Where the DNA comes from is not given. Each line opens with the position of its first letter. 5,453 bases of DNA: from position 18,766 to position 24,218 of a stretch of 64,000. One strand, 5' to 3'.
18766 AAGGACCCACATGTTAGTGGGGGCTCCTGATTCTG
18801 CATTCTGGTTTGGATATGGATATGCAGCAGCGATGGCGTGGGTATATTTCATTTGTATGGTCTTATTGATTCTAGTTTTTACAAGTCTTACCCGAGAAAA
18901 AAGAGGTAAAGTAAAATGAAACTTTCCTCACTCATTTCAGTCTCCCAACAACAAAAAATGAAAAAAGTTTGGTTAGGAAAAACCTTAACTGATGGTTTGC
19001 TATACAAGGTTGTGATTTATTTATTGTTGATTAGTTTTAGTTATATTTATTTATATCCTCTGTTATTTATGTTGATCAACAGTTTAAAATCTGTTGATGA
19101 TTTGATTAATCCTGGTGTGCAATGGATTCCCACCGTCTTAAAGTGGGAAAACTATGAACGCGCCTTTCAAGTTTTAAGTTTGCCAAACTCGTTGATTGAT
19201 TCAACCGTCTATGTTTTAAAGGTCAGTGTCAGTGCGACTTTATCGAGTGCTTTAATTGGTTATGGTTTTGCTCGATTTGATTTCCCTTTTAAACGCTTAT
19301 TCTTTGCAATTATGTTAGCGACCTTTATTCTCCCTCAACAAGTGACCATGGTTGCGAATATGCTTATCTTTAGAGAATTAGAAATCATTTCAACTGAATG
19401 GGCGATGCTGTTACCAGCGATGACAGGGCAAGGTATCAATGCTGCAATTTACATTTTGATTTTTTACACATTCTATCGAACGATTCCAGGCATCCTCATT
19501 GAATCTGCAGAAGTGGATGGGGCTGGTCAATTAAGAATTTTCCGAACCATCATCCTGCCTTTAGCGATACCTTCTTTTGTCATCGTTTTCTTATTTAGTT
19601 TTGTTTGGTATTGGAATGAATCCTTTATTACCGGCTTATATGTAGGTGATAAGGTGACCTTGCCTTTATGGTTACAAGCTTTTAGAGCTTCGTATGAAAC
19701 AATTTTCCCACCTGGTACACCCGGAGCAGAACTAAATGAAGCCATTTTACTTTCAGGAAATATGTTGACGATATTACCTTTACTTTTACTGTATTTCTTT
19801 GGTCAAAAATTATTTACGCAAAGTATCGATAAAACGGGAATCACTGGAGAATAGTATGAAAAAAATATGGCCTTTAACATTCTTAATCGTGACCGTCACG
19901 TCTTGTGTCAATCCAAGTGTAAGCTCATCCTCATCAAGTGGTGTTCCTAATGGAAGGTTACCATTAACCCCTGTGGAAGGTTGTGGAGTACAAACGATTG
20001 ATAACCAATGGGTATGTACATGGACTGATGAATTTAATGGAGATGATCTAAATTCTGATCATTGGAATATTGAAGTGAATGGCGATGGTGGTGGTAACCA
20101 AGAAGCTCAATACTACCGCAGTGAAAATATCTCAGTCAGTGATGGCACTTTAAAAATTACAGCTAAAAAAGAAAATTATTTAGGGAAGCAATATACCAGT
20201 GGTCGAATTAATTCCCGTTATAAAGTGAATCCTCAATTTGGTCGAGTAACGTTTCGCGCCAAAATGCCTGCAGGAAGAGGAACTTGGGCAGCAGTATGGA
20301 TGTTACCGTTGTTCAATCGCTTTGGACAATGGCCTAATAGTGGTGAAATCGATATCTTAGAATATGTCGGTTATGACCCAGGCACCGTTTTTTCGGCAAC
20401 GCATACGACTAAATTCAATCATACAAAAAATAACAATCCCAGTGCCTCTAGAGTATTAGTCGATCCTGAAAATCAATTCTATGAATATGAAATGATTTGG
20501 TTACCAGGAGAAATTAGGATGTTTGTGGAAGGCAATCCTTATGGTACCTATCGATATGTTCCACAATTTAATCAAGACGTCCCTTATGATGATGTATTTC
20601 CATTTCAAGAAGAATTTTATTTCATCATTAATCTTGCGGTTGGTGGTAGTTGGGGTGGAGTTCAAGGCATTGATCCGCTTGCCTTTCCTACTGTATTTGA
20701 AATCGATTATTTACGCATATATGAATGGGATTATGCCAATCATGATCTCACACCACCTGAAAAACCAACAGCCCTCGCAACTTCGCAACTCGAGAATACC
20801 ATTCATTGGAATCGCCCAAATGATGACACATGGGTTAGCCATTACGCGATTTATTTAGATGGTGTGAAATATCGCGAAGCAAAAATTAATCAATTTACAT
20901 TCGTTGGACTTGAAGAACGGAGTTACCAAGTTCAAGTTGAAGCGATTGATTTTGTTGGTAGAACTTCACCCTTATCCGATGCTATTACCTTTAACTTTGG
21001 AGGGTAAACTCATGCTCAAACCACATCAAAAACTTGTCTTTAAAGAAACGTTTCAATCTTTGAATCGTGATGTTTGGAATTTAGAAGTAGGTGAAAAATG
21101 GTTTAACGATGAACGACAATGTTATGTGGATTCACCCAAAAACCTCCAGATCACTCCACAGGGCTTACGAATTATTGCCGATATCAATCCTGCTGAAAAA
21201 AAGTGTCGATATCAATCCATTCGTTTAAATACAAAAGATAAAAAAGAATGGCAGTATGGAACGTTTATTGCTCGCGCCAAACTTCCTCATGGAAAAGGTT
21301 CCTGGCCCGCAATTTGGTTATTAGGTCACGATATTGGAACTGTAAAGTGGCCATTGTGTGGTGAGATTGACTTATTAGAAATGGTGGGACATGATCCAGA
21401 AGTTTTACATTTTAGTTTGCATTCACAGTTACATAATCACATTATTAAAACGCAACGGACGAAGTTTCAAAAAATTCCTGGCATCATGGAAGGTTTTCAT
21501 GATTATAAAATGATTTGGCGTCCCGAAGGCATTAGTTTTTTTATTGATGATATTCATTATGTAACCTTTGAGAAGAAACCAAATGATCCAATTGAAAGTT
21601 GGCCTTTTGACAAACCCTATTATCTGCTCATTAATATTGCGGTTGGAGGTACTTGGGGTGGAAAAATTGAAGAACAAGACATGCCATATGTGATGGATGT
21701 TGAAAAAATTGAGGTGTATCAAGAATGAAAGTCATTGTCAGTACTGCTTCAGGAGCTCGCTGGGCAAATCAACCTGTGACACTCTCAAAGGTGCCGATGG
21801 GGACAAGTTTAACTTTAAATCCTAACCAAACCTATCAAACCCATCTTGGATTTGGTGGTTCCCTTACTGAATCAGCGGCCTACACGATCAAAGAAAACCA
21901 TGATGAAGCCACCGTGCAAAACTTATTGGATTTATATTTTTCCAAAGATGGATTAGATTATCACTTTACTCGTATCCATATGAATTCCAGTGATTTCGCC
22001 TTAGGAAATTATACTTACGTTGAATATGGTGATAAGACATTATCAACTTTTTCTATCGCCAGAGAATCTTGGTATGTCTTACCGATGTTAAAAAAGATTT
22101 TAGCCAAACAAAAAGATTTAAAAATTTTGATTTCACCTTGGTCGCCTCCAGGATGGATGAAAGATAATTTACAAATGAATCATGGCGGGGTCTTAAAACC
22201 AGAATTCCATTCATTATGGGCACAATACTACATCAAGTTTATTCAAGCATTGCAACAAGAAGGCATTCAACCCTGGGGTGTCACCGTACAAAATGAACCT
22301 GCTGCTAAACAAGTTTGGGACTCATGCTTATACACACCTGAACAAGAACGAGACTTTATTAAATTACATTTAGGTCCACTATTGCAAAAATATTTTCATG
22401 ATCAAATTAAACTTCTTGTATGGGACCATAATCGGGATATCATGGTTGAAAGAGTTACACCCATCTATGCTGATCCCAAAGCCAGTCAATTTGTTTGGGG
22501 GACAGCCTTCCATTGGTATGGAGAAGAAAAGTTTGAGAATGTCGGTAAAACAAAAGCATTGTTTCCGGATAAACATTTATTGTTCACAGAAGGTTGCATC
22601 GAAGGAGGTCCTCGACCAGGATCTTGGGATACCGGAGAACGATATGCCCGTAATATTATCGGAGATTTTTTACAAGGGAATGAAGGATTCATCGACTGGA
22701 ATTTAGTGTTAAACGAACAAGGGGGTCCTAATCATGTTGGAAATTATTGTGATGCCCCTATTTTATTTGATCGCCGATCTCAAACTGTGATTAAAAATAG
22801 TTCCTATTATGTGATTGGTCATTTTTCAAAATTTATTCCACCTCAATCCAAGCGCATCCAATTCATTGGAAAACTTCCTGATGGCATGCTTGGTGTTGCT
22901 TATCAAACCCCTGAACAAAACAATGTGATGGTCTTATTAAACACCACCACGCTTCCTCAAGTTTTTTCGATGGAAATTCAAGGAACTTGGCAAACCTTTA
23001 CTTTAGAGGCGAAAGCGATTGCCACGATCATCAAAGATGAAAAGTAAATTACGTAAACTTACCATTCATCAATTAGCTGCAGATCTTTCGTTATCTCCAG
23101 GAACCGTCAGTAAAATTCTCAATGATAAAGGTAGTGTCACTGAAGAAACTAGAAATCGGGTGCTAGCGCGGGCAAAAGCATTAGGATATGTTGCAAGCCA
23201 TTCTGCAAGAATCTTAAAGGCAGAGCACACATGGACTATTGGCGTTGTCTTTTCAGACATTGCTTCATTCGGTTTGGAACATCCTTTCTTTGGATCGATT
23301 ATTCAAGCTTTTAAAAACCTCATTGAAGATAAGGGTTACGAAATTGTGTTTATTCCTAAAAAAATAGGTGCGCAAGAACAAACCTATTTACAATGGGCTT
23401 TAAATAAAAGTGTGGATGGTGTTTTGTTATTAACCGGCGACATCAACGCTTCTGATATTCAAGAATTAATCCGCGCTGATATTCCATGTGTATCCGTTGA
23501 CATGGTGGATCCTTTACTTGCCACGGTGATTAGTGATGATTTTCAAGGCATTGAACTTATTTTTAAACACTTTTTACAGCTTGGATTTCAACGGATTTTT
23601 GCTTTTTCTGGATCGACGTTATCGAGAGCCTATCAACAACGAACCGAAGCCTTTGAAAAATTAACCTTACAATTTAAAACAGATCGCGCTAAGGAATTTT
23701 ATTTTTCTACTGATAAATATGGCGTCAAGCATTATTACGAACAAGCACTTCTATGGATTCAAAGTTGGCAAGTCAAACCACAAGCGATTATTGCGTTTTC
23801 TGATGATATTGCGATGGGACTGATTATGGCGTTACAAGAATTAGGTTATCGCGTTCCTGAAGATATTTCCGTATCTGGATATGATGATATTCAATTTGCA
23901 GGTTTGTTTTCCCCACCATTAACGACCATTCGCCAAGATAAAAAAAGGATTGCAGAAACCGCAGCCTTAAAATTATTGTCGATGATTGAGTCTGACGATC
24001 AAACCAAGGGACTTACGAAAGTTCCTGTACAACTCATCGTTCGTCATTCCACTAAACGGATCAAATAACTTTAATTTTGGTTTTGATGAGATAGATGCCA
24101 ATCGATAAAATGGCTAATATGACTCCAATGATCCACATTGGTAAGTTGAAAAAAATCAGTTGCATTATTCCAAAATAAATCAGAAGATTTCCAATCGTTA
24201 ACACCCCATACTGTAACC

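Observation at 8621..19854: Uncharacterised envelope module nested in the beta-glucan operon: CBM-SBP giant, NHL-TPR-Yip1 fusion and DUF5696-like ectoprotein between two ATPase-less permease pairs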

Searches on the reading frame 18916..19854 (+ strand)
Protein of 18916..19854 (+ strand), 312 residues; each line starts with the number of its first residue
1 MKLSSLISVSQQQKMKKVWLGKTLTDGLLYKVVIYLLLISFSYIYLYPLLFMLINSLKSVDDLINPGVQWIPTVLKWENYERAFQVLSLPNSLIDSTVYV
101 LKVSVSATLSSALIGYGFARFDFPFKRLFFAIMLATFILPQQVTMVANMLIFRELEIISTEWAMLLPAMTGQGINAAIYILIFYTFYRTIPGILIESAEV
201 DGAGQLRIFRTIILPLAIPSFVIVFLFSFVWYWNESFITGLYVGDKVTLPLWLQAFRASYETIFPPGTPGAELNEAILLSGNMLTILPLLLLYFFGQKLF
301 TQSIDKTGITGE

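Call 4: search_protein_families(library=pfam, proteins=[window:18916-19854:+], max_evalue=0.01)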
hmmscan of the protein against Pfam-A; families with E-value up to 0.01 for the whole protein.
window:18916-19854:+ (312 aa): 1 family
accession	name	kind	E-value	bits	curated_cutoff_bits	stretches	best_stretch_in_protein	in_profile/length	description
PF00528.27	BPD_transp_1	-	5.3e-11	43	26.4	1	113-304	3-182/184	Binding-protein-dependent transport system inner membrane component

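Call 5: search_protein_families(library=ncbifam, proteins=[window:18916-19854:+], max_evalue=0.01)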
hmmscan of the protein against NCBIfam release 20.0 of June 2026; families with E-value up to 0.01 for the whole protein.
window:18916-19854:+ (312 aa): 13 families
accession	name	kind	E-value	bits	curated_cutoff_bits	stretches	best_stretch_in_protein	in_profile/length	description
NF040932.1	ABC_arch_GlcU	equivalog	4.1e-25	89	340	1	32-265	3-236/272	glucose ABC transporter permease GlcU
NF008210.0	PRK10973.1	equivalog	8.4e-19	68.3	297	1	34-303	12-275/281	sn-glycerol-3-phosphate ABC transporter permease UgpE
NF008231.0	PRK10998.1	equivalog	3.3e-13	49.9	261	1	34-258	16-254/296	maltose ABC transporter permease MalG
NF007047.0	PRK09500.1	equivalog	1.6e-10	41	326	1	39-240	11-204/257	spermidine/putrescine ABC transporter permease PotC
NF007852.0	PRK10561.1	equivalog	3.7e-05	23.7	335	1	174-270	168-260/295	sn-glycerol-3-phosphate ABC transporter permease UgpA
NF040931.1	ABC_arch_GlcT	equivalog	5.2e-05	23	360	1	177-230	156-213/278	glucose ABC transporter permease GlcT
TIGR02139.1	permease_CysT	equivalog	7.1e-05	22.5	246.1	1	81-229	37-197/265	sulfate ABC transporter permease subunit CysT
NF011624.0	PRK15050.1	equivalog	7.6e-05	22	247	1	187-255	184-253/297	2-aminoethylphosphonate ABC transporter permease subunit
TIGR01581.1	Mo_ABC_porter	hypoth_equivalog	0.00014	21.4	210.3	1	101-229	27-168/225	ABC transporter permease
TIGR02141.1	modB_ABC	equivalog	0.00045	19.9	182.6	1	101-230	4-146/208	molybdate ABC transporter permease subunit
NF007044.0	PRK09497.1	equivalog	0.00079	19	348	0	31-246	9-232/285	spermidine/putrescine ABC transporter permease PotB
NF006939.0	PRK09421.1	equivalog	0.0014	18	262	1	97-230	12-159/230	molybdate ABC transporter permease subunit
TIGR03226.1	PhnU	equivalog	0.0043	16.6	283.45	1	187-252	202-268/311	2-aminoethylphosphonate ABC transporter permease subunit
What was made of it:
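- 18916..19854 (+): Permease 2b (MalG/GlcU-like TMD; EAA motif present). BPD_transp_1 5e-11, GlcU 4e-25 (calls 4, 5).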

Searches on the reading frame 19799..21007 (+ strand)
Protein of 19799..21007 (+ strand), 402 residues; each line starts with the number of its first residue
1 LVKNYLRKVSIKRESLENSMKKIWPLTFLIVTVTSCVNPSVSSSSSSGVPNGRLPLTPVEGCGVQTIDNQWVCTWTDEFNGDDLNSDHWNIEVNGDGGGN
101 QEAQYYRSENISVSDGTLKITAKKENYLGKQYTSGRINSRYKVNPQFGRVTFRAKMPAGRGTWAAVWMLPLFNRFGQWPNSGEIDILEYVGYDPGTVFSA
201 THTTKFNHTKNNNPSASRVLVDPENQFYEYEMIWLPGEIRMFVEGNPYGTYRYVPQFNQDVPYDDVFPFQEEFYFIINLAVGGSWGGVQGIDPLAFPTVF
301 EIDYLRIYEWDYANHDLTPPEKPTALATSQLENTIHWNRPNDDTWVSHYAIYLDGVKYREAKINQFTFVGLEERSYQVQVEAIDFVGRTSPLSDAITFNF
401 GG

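Call 19: search_protein_families(library=pfam, proteins=[window:19799-21007:+], max_evalue=0.001)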
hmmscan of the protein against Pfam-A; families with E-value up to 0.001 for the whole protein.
window:19799-21007:+ (402 aa): 2 families
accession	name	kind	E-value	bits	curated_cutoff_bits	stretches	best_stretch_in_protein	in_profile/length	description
PF00722.28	Glyco_hydro_16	-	8.4e-20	71.4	22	1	105-288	8-165/175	Glycosyl hydrolases family 16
PF03935.22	SKN1_KRE6_Sbg1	-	2.5e-10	39.8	30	2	69-176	115-229/501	Beta-glucan synthesis-associated protein SKN1/KRE6/Sbg1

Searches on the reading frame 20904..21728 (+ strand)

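Call 19: search_protein_families(library=pfam, proteins=[window:20904-21728:+], max_evalue=0.001)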
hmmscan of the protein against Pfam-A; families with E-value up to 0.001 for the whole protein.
window:20904-21728:+ (274 aa): 1 family
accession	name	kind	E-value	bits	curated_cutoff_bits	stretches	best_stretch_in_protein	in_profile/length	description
PF00722.28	Glyco_hydro_16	-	1.3e-21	77.3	22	1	103-255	29-166/175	Glycosyl hydrolases family 16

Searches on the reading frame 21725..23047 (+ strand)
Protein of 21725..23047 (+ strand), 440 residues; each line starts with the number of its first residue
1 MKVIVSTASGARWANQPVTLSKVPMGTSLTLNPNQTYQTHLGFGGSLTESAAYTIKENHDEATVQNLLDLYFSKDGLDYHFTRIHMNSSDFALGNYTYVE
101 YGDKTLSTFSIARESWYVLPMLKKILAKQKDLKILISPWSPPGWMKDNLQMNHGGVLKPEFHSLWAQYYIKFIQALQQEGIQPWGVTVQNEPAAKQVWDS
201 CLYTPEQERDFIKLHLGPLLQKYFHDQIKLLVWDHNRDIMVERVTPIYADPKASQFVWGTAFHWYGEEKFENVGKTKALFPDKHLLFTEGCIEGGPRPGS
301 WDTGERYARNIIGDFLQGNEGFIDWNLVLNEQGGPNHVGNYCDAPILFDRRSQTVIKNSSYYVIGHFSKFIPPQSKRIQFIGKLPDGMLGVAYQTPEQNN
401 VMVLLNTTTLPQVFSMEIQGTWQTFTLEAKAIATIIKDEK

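Call 19: search_protein_families(library=pfam, proteins=[window:21725-23047:+], max_evalue=0.001)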
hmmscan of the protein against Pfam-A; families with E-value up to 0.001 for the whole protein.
window:21725-23047:+ (440 aa): 3 families
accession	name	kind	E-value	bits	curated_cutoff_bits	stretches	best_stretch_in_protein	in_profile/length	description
PF02055.22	Glyco_hydro_30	-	2.9e-73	247.3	23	1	42-371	3-348/348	Glycosyl hydrolase family 30 TIM-barrel domain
PF17189.10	Glyco_hydro_30C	-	2e-08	34.7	22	1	375-435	2-65/65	Glycosyl hydrolase family 30 beta sandwich domain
PF02057.21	Glyco_hydro_59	-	0.00011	22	27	1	121-328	79-255/294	Glycosyl hydrolase family 59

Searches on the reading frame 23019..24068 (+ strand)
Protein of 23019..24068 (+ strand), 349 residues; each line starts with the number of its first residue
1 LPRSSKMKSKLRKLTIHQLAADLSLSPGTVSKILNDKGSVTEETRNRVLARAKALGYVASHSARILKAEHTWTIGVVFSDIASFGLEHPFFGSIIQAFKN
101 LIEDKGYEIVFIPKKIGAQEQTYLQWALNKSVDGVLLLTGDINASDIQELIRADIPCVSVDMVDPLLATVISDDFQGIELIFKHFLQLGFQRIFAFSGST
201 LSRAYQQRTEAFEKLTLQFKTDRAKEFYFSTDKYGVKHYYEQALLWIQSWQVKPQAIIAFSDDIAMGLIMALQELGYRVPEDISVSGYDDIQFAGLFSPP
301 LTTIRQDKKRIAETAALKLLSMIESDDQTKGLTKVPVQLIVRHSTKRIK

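Call 19: search_protein_families(library=pfam, proteins=[window:23019-24068:+], max_evalue=0.001)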
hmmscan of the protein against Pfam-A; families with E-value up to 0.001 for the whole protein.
window:23019-24068:+ (349 aa): 5 families
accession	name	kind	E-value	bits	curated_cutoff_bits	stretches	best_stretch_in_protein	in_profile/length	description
PF13377.12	Peripla_BP_3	-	1.1e-32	113.8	26.5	1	183-345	2-167/167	Periplasmic binding protein-like domain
PF00532.27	Peripla_BP_1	-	6.2e-22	78.8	22.2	1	71-340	1-278/281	Periplasmic binding proteins and sugar binding domain of LacI family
PF13407.12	Peripla_BP_4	-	1.9e-08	34.6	35.1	1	86-290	8-218/258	Periplasmic binding protein domain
PF00356.27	LacI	-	4.1e-07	30.1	27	1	25-58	11-44/46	Bacterial regulatory proteins, lacI family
PF01381.28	HTH_3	-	0.00044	20.7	23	0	10-44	6-40/55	Helix-turn-helix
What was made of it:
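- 19856..24068 (+): Context: GH16 lipoprotein, second GH16 (no signal peptide), GH30 (no signal peptide) and a LacI regulator. Pfam GH16 8e-20 and 1e-21, GH30 3e-73, LacI/Peripla_BP_3 (call 19).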
